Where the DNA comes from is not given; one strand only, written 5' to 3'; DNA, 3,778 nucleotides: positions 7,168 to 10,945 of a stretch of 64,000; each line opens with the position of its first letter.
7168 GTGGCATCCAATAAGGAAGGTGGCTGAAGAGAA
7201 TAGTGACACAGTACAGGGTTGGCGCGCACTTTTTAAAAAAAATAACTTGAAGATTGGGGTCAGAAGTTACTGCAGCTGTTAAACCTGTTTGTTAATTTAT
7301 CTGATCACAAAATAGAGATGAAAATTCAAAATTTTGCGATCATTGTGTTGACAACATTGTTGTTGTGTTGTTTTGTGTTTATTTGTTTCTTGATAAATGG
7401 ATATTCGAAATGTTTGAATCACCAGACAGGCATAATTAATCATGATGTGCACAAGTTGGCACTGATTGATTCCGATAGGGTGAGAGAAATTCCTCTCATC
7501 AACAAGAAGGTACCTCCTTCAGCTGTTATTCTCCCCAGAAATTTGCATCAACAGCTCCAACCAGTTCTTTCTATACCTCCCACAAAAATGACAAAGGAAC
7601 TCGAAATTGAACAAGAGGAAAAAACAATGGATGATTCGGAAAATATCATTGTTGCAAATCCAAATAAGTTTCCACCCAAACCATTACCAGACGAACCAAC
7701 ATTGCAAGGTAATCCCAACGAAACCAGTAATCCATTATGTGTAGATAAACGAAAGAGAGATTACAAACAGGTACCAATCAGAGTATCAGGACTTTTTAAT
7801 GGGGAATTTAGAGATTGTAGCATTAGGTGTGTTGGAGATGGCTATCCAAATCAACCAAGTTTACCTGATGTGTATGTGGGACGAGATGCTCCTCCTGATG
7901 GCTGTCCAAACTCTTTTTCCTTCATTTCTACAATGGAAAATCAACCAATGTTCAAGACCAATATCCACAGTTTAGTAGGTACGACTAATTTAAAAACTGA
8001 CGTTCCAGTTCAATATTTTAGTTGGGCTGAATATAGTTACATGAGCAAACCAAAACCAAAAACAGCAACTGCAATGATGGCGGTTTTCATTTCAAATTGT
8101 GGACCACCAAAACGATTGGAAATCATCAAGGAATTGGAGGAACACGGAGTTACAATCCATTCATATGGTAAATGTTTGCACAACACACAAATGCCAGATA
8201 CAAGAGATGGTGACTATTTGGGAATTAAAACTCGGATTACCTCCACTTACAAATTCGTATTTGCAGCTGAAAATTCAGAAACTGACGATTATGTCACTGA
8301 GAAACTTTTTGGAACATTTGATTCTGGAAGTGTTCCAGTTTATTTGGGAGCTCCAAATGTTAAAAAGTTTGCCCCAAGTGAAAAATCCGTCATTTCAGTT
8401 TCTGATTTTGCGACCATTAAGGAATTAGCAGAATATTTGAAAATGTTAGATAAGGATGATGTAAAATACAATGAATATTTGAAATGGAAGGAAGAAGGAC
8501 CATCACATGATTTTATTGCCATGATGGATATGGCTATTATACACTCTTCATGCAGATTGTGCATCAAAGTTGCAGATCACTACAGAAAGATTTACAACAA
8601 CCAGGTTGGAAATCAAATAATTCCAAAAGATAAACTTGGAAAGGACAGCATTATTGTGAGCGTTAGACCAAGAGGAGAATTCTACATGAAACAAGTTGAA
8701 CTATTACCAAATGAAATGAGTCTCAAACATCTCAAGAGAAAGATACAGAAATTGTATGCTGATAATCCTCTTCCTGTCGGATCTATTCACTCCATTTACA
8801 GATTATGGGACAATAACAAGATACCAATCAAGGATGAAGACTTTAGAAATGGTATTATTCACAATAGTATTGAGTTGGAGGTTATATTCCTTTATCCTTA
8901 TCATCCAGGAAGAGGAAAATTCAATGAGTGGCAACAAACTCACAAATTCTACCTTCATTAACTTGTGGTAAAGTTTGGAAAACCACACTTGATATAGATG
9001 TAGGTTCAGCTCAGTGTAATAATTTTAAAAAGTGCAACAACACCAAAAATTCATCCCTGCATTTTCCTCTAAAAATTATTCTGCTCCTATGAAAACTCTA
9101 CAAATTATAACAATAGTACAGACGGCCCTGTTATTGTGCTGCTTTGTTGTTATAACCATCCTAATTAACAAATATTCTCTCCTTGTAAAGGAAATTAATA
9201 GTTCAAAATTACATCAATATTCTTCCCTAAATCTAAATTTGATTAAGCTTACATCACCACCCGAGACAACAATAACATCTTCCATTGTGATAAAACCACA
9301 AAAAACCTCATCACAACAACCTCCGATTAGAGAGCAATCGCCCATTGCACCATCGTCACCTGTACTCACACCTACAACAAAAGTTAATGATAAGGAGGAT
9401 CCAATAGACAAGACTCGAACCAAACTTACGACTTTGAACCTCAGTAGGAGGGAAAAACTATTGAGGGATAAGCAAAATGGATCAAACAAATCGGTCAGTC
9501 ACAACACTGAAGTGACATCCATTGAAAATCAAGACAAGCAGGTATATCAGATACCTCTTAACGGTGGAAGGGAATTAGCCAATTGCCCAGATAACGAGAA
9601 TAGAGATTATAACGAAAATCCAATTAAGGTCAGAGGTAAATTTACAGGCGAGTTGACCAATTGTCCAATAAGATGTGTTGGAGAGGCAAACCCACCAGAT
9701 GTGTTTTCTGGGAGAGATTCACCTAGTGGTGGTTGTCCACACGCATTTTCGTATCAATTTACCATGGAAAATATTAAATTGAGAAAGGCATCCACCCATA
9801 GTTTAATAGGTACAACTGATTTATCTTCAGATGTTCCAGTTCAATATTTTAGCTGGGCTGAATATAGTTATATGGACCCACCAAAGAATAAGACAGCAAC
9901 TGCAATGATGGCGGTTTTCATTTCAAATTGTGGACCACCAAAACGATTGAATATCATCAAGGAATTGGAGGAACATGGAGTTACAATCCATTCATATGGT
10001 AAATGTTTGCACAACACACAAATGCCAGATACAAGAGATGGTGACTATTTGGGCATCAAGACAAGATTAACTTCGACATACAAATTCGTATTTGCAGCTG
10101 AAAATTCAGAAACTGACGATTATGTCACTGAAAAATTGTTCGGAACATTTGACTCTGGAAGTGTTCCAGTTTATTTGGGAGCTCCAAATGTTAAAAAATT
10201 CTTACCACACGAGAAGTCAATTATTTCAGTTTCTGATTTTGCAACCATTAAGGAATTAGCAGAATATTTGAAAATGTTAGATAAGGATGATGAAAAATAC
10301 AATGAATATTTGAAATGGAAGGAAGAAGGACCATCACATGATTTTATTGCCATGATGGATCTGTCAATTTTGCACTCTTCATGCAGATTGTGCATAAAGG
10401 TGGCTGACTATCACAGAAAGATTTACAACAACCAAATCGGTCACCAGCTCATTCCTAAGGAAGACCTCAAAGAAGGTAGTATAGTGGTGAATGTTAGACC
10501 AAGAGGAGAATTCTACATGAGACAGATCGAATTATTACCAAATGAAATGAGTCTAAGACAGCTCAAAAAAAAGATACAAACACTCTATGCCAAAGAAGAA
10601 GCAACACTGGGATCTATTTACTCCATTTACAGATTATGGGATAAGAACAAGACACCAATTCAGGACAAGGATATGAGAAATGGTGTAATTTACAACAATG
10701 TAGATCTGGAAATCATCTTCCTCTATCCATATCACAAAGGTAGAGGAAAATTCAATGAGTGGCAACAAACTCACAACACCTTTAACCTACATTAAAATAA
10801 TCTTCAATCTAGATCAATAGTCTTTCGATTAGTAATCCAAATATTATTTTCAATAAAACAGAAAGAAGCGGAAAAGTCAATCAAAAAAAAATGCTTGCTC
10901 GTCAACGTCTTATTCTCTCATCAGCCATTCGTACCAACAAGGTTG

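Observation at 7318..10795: Tandem GT10 fucosyltransferase pair with a homogenised catalytic core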

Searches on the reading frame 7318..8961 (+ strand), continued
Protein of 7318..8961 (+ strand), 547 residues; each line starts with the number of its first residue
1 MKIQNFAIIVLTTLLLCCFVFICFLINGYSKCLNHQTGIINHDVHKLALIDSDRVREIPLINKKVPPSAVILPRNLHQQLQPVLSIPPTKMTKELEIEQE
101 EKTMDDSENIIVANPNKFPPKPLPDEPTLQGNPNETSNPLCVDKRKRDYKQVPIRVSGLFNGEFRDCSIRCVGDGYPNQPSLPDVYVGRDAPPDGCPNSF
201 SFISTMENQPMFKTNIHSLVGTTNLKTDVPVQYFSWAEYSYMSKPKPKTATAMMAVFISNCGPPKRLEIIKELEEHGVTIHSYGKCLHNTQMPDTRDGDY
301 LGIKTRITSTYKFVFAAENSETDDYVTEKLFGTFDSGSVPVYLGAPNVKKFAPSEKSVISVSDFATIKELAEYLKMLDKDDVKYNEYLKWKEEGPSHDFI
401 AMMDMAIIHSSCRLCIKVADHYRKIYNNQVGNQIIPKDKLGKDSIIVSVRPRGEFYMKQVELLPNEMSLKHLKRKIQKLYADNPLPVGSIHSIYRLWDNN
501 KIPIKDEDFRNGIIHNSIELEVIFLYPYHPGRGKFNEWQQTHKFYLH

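Call 46: list_cluster_members(proteins=[P0007, P0006, P0002, P0008, P0061, P0009, P0010, P0012])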
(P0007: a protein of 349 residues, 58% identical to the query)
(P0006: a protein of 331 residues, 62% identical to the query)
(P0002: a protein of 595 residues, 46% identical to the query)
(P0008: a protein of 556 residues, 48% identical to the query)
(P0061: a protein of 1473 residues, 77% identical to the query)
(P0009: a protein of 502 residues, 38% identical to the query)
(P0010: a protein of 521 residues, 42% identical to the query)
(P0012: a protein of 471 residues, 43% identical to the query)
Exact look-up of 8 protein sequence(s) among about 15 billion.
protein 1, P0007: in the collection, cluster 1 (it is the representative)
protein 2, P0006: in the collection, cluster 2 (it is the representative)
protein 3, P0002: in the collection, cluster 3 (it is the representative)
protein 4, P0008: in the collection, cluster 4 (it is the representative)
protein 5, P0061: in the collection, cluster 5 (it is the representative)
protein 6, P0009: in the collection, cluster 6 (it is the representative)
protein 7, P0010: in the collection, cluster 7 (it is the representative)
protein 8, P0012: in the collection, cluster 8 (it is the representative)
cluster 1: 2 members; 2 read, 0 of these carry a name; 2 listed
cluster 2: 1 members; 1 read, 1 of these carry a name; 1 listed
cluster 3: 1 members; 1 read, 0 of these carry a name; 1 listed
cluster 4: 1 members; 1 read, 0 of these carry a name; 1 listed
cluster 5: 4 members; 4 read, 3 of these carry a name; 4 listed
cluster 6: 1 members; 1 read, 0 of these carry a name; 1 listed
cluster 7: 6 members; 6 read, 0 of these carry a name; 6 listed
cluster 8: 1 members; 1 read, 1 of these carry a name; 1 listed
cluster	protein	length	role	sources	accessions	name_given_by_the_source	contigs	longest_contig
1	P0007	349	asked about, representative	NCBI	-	-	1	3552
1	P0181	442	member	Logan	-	-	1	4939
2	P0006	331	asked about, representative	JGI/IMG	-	glycoprotein 3-alpha-L-fucosyltransferase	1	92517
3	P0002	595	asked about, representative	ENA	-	-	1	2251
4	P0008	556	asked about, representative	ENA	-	-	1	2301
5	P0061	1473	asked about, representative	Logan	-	-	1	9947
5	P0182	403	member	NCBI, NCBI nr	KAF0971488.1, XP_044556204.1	hypothetical protein FDP41_010220 [Naegleria fowleri] | uncharacterized protein FDP41_010220 [Naegleria fowleri]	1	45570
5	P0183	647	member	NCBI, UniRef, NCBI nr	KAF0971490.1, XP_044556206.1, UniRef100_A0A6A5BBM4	hypothetical protein FDP41_010222 [Naegleria fowleri] | AMP-dependent synthetase/ligase domain-containing protein n=1 Tax=Naegleria fowleri ... | uncharacterized protein FDP41_010222 [Naegleria fowleri]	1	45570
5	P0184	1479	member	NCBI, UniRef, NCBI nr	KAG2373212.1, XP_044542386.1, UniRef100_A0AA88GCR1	hypothetical protein C9374_012315 [Naegleria lovaniensis] | Carrier domain-containing protein n=1 Tax=Naegleria lovaniensis TaxID=51637 ... | uncharacterized protein C9374_012315 [Naegleria lovaniensis]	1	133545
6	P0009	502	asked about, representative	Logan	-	-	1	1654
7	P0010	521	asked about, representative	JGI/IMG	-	-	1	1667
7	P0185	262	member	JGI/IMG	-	-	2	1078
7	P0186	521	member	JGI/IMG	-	-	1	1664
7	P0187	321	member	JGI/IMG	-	-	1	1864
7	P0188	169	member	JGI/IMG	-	-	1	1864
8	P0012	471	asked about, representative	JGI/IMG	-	hypothetical protein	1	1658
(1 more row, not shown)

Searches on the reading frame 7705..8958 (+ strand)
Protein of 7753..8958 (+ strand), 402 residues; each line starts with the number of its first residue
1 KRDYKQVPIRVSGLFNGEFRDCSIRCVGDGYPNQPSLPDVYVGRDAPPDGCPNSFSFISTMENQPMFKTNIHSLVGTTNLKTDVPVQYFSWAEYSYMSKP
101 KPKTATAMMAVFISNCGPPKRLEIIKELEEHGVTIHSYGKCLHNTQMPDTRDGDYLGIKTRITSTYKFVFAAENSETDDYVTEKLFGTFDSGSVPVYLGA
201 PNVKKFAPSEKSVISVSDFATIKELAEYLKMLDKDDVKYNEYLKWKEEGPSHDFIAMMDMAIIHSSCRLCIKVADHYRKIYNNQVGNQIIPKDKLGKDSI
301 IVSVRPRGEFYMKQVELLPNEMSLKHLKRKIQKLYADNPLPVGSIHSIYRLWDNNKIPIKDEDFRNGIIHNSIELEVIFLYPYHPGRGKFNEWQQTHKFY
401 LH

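Call 32: find_related_loci(query=window:7753-8958:+, collection=metagenome_contigs, flank=6000)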
Query window:7753-8958:+ (402 aa) in metagenome_contigs; peptide patterns used: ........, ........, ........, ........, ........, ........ (x = any residue, [..] = any of these).
28 stretches matched a pattern; 1 encode a relative of the query (tblastn E <= 1e-3); 1 distinct loci.
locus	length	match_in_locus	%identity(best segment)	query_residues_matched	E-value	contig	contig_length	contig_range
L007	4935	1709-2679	31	70-333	4e-28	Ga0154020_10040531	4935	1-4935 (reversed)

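Call 55: predict_structure(alignment_id=A1)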
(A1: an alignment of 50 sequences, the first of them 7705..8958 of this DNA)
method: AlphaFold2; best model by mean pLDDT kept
length: 418 residues; sequences in the alignment: 50
mean_pLDDT: 94.3   pTM: 0.91
mean pLDDT of the five models: 94.3, 94.2, 93.6, 93.3, 93.4
residues with pLDDT >= 90: 367; 70-90: 39; 50-70: 11; < 50: 1
segments of 3 or more residues with pLDDT < 50: none
pLDDT, mean of each block of 10 residues (from residue 1): 60 92 96 94 86 91 86 94 92 96 94 97 98 95 98 96 83 94 98 96 98 98 98 98 99 98 97 96 97 95 96 98 97 98 98 95 97 97 97 96 94 87
secondary structure, 60 per line:
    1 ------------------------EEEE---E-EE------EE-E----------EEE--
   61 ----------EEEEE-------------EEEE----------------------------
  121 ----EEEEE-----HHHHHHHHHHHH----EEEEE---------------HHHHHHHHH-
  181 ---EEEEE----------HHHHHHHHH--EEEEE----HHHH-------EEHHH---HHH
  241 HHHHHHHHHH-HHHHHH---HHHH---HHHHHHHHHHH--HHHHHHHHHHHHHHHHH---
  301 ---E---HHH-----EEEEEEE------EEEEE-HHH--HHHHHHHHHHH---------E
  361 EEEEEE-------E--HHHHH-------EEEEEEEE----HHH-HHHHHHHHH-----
elements in order: E25-28 E56-58 E71-75 E89-92 E125-129 H135-146 E151-155 H171-179 E184-188 H199-207 E210-214 H219-222 H238-250 H252-257 H261-264 H268-278 H281-297 E316-322 E329-333 H340-350 E360-366 H377-381 E389-396 H405-413

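Call 57: fold_search(model_id=the predicted structure, library=pdb)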
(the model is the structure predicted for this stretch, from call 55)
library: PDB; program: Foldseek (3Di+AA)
matches with E <= 10: 983; with E <= 0.001: 29
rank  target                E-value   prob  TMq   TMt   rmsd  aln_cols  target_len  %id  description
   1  9s6a_A                2.0e-31  1.00  0.77  0.78   4.3       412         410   33  Crystal structure of Arabidopsis thaliana FUT11 complexed to GDP and G0 (released 2026-01-28)
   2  7yro_A                6.4e-15  1.00  0.52  0.64   4.8       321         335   26  Crystal structure of mango fucosyltransferase 13 (released 2023-08-16)
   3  7yro_B                1.1e-14  1.00  0.53  0.65   5.0       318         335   26  Crystal structure of mango fucosyltransferase 13 (released 2023-08-16)
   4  7yro_E                1.7e-14  1.00  0.52  0.64   4.8       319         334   24  Crystal structure of mango fucosyltransferase 13 (released 2023-08-16)
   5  7yro_F                3.1e-14  1.00  0.52  0.64   4.7       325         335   25  Crystal structure of mango fucosyltransferase 13 (released 2023-08-16)
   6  7yro_G                4.0e-14  1.00  0.53  0.65   4.5       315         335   26  Crystal structure of mango fucosyltransferase 13 (released 2023-08-16)
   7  7yro_C                4.5e-14  1.00  0.53  0.64   5.2       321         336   26  Crystal structure of mango fucosyltransferase 13 (released 2023-08-16)
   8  7yro_H                5.0e-14  1.00  0.53  0.64   5.0       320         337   26  Crystal structure of mango fucosyltransferase 13 (released 2023-08-16)
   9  7yro_D                1.3e-13  1.00  0.52  0.64   6.4       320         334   26  Crystal structure of mango fucosyltransferase 13 (released 2023-08-16)
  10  8d0w_A                1.6e-12  1.00  0.44  0.60   6.6       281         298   24  Human FUT9 bound to H-Type 2 (released 2023-05-24)
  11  8d0o_A                5.1e-12  1.00  0.44  0.61   6.9       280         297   24  Human alpha1,3-fucosyltransferase FUT9, heavy atom derivative (released 2023-05-24)
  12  2nzw_B                2.1e-09  1.00  0.38  0.46   8.5       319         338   18  Crystal Structure of alpha1,3-Fucosyltransferase (released 2007-01-23)
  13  2nzx_A                2.9e-09  1.00  0.36  0.44   7.0       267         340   20  Crystal Structure of alpha1,3-Fucosyltransferase with GDP (released 2007-01-23)
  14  2nzw_A                8.8e-09  1.00  0.39  0.46   9.8       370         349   16  Crystal Structure of alpha1,3-Fucosyltransferase (released 2007-01-23)
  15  2nzw_C                1.2e-08  1.00  0.36  0.42   8.7       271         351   19  Crystal Structure of alpha1,3-Fucosyltransferase (released 2007-01-23)
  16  2nzy_A                1.4e-08  1.00  0.35  0.41   8.7       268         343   19  Crystal Structure of alpha1,3-Fucosyltransferase with GDP-fucose (released 2007-01-23)
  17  2nzx_C                2.8e-08  1.00  0.37  0.43   8.2       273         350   19  Crystal Structure of alpha1,3-Fucosyltransferase with GDP (released 2007-01-23)
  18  5zoi_A                9.7e-08  1.00  0.37  0.44  10.4       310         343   18  Crystal Structure of alpha1,3-Fucosyltransferase (released 2019-06-26)
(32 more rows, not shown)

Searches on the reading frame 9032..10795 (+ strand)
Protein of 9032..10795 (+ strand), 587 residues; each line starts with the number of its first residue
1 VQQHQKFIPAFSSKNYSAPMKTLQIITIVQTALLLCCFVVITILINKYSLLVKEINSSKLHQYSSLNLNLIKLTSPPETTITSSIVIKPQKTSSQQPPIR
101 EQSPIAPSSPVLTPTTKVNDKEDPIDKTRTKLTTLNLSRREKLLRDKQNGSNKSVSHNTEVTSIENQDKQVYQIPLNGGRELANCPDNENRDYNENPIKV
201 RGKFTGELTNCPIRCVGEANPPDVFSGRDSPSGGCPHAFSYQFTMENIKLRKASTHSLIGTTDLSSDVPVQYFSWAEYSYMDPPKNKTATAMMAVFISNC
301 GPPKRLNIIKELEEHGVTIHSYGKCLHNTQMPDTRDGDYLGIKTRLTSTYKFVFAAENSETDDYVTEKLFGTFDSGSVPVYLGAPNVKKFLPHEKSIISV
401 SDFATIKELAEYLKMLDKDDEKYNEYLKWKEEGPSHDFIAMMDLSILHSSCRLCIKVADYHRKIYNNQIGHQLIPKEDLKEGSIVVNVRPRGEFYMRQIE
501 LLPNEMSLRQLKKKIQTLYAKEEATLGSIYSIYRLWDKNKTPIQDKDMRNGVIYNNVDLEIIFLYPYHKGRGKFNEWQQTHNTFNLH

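Call 4: search_protein_families(library=pfam, proteins=[window:9032-10795:+], max_evalue=0.01)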
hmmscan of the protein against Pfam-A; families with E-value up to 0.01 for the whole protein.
window:9032-10795:+ (587 aa): 1 family
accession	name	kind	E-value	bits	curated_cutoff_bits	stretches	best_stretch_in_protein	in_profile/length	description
PF00852.26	Glyco_transf_10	-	1.1e-37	129.9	23.9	1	290-465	5-176/182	Glycosyltransferase family 10 (fucosyltransferase) C-term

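Call 43: search_solved_structures(query=window:9089-10795:+, max_evalue=1e-10, show_alignments=1)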
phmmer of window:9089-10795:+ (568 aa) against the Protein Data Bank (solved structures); distinct sequences matched with E-value up to 1e-10: 3.
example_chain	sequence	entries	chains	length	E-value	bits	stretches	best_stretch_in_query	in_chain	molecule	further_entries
9s6a_A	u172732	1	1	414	3.8e-53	184.1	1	171-496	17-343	Glycoprotein 3-alpha-L-fucosyltransferase A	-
7yro_A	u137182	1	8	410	2.8e-21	78.9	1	280-439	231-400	Fucosyltransferase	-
8d0o_A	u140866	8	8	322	5.8e-15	58.1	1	273-413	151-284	4-galactosyl-N-acetylglucosaminide 3-alpha-L-fucosyltransferase 9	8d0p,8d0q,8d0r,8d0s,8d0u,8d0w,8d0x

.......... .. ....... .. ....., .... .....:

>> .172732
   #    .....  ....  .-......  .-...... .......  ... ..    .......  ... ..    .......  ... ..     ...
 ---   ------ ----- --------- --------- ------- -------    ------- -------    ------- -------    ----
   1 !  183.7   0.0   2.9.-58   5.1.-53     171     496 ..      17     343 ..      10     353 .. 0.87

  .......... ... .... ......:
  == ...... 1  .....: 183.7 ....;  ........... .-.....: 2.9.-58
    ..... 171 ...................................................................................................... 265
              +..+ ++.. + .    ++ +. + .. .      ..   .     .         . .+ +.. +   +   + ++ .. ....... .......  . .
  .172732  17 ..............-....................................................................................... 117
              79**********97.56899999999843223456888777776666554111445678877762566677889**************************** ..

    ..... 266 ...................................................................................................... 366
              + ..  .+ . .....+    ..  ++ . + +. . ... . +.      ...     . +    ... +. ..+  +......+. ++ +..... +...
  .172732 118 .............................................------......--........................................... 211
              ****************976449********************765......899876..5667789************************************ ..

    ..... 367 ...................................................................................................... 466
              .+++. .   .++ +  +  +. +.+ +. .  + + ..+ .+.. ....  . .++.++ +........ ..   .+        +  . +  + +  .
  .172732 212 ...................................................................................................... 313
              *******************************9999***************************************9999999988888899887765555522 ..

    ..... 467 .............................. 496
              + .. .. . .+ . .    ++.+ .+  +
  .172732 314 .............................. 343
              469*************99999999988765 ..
